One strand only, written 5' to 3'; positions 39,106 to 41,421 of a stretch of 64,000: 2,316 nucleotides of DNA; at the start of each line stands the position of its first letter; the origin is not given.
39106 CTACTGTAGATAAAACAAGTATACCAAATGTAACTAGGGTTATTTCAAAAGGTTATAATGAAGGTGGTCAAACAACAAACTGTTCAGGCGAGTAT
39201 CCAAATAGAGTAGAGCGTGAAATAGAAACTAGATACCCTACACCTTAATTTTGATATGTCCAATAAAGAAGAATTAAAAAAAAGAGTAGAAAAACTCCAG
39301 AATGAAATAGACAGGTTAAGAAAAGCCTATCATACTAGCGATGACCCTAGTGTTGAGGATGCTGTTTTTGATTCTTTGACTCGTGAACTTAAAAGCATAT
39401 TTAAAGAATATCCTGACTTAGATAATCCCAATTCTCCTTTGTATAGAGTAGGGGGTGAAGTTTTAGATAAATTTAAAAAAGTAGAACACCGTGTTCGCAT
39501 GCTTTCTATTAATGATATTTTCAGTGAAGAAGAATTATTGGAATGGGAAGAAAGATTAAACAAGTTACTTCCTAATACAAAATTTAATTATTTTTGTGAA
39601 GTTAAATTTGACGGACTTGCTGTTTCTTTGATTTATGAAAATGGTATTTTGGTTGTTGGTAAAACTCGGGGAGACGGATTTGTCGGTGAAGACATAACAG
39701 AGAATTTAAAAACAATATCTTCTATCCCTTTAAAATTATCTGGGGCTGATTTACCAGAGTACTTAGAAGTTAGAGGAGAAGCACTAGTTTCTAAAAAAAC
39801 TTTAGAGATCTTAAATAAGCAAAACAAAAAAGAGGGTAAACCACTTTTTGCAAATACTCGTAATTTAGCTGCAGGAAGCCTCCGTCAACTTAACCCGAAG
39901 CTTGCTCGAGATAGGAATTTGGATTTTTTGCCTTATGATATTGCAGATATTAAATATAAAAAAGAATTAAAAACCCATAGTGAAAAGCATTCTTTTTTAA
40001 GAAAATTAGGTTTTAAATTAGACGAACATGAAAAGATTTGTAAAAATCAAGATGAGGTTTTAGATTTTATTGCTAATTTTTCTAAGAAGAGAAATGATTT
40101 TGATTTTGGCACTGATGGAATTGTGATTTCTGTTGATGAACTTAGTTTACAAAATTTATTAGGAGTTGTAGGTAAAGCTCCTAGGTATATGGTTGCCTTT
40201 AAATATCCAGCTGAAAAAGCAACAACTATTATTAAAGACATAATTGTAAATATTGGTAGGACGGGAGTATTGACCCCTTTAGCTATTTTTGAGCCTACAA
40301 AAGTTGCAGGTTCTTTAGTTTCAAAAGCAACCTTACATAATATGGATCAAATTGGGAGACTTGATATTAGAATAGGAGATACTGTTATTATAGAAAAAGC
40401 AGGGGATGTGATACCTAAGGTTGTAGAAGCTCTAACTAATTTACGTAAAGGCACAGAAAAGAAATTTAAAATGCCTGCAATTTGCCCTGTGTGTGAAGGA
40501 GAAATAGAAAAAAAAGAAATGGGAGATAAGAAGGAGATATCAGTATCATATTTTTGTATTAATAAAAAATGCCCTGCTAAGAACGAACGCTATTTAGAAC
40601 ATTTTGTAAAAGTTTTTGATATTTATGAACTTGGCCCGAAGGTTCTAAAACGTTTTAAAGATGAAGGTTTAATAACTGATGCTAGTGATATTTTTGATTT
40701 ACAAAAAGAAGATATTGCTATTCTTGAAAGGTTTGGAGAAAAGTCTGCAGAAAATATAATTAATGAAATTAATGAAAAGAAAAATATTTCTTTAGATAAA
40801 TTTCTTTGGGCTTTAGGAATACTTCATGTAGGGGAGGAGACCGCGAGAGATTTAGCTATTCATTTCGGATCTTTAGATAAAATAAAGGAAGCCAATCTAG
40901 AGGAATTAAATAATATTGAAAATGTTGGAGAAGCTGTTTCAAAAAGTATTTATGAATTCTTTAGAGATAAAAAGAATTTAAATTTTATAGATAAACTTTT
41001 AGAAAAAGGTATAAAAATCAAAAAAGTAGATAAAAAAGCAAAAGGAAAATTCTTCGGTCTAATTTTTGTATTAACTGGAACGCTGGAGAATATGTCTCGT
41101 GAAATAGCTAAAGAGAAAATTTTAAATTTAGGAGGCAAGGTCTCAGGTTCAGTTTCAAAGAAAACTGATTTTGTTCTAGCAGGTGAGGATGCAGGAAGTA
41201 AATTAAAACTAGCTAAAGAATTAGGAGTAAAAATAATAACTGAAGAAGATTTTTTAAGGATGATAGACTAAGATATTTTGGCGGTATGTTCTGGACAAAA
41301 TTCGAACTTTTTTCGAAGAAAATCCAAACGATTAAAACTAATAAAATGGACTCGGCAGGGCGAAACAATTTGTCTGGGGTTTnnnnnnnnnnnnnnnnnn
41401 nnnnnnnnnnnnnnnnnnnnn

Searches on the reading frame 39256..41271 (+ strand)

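Call 76: search_protein_families(library=pfam, proteins=[window:39256-41271:+], max_evalue=0.00001)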
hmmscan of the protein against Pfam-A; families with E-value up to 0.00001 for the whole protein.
window:39256-41271:+ (671 aa): 6 families
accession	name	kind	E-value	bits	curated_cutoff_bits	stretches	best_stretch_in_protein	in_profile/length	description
PF01653.23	DNA_ligase_aden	-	4.3e-87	292.3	27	1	72-320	3-253/253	NAD-dependent DNA ligase adenylation domain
PF03120.22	DNA_ligase_OB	-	1.3e-30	105.6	32.9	1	323-400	1-78/79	NAD-dependent DNA ligase OB-fold domain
PF12826.13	HHH_2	-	3.7e-21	75.5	27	1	516-578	2-64/64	Helix-hairpin-helix motif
PF00533.33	BRCT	-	1.6e-16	60.7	21.3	1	599-670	6-78/78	BRCA1 C Terminus (BRCT) domain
PF14520.12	HHH_5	-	1.6e-11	44.9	27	0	458-506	9-56/57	Helix-hairpin-helix domain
PF12738.14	PTCB-BRCT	-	8.7e-06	26.1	22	0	610-662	8-60/63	twin BRCT domain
